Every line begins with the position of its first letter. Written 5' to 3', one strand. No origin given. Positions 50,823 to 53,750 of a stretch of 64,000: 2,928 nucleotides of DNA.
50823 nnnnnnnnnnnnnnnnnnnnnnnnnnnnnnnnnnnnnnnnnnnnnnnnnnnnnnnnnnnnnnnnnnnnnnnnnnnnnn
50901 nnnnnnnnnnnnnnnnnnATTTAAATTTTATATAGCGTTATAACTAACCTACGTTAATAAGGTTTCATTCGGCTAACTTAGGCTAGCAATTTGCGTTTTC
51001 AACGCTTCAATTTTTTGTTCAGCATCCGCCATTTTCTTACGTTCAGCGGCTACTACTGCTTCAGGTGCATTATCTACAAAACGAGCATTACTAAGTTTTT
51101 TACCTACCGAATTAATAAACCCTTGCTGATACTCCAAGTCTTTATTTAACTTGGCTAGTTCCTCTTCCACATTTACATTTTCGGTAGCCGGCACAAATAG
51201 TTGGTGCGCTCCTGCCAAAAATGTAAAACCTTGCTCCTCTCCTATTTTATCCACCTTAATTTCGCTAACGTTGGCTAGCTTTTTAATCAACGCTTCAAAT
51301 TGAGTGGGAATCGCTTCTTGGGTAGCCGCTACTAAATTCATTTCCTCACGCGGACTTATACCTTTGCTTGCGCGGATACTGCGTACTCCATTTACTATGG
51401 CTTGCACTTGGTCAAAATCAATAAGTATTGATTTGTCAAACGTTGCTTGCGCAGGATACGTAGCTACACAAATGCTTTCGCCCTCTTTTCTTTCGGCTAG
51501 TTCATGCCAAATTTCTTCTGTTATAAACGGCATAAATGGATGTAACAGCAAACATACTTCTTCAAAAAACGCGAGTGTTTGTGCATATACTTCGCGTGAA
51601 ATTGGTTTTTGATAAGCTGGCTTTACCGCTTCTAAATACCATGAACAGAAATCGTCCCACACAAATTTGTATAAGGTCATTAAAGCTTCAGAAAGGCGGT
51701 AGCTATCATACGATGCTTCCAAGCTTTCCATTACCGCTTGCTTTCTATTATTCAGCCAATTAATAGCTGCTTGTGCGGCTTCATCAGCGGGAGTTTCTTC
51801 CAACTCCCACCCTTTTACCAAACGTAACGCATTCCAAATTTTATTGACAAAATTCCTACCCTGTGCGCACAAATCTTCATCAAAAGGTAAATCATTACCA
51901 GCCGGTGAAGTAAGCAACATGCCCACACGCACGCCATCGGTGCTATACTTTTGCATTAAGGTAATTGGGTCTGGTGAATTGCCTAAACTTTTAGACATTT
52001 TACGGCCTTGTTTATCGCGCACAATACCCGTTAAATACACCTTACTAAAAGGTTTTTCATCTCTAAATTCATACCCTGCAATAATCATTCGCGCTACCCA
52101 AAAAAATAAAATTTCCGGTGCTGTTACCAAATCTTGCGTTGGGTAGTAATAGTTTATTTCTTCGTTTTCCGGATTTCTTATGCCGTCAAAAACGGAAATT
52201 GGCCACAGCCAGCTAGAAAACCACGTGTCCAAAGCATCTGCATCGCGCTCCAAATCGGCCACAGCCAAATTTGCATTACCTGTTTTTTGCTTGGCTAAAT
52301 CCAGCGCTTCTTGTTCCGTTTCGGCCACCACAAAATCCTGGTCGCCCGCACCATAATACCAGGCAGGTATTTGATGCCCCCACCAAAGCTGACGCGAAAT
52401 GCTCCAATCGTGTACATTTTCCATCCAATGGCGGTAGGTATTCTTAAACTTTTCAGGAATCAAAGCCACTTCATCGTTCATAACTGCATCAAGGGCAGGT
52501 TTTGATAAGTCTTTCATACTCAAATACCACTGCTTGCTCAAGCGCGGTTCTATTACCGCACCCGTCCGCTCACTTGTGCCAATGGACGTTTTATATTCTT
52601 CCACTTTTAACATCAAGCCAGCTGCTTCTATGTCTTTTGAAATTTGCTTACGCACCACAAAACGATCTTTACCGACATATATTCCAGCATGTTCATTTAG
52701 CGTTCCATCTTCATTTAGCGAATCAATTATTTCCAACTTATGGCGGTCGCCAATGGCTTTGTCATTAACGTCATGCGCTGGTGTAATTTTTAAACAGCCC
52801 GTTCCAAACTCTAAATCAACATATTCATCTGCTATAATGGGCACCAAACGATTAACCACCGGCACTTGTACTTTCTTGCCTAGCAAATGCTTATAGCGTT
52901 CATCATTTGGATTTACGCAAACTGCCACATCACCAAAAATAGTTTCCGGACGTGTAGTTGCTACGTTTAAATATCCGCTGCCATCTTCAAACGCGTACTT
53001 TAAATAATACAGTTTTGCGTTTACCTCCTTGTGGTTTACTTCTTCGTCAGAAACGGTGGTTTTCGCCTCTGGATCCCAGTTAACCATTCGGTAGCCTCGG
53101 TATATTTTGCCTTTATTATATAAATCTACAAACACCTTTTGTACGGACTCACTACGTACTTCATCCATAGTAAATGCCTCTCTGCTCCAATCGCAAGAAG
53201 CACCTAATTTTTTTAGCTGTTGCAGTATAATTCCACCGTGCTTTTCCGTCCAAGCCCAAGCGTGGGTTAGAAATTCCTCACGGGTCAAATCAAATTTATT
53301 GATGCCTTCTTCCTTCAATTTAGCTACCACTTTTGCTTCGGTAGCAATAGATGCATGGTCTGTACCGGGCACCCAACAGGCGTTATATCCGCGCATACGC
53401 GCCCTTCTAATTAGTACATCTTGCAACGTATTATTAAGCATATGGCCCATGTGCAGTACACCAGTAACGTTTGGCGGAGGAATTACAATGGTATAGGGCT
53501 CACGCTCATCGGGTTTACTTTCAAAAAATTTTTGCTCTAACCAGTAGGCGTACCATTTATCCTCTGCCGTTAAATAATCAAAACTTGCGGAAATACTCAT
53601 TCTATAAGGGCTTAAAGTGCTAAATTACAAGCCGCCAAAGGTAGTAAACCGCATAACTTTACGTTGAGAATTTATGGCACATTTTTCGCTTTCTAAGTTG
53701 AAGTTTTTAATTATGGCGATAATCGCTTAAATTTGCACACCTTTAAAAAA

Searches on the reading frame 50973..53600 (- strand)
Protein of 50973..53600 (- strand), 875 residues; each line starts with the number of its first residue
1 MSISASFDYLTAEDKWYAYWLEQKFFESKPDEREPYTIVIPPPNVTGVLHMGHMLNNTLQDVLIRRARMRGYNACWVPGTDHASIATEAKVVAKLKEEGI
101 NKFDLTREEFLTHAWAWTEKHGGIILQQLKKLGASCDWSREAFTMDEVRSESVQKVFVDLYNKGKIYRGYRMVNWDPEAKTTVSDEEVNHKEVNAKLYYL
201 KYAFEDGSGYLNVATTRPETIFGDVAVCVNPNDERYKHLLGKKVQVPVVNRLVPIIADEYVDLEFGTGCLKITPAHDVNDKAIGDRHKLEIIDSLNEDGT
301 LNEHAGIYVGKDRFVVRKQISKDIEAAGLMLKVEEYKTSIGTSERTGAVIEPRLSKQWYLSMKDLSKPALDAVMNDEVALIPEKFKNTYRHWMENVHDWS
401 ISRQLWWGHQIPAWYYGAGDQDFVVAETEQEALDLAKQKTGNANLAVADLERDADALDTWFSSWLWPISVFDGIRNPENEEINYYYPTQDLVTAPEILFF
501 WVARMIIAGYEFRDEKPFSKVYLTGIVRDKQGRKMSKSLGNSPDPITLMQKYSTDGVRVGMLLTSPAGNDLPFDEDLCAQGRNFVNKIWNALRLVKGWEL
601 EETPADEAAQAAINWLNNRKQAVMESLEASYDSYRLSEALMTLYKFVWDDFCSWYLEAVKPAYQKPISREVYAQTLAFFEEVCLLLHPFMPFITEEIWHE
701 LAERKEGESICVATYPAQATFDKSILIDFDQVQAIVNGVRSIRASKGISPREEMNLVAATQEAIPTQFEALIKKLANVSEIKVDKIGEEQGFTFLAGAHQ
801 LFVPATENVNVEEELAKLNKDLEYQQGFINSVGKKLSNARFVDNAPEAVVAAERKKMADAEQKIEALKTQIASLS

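Call 71: search_protein_families(library=pfam, proteins=[window:50973-53600:-], max_evalue=0.0001)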
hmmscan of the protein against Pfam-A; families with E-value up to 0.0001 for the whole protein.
window:50973-53600:- (875 aa): 5 families
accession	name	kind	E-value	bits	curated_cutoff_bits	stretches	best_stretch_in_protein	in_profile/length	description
PF00133.28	tRNA-synt_1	-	1.2e-123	413.4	22.7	1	15-572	1-412/414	tRNA synthetases class I (I, L, M and V)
PF08264.19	Anticodon_1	-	1.2e-32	113.2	25.1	1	615-753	3-143/148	Anticodon-binding domain of tRNA ligase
PF09334.17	tRNA-synt_1g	-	1.2e-21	77.4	20.1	2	41-189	6-136/391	tRNA synthetases class I (M)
PF10458.14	Val_tRNA-synt_C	-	4e-14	53.1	25.9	1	810-874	1-65/66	Valyl tRNA synthetase tRNA binding arm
PF13603.12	tRNA-synt_1_2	-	5.3e-07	29.7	25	1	241-298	86-143/185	Leucyl-tRNA synthetase, editing domain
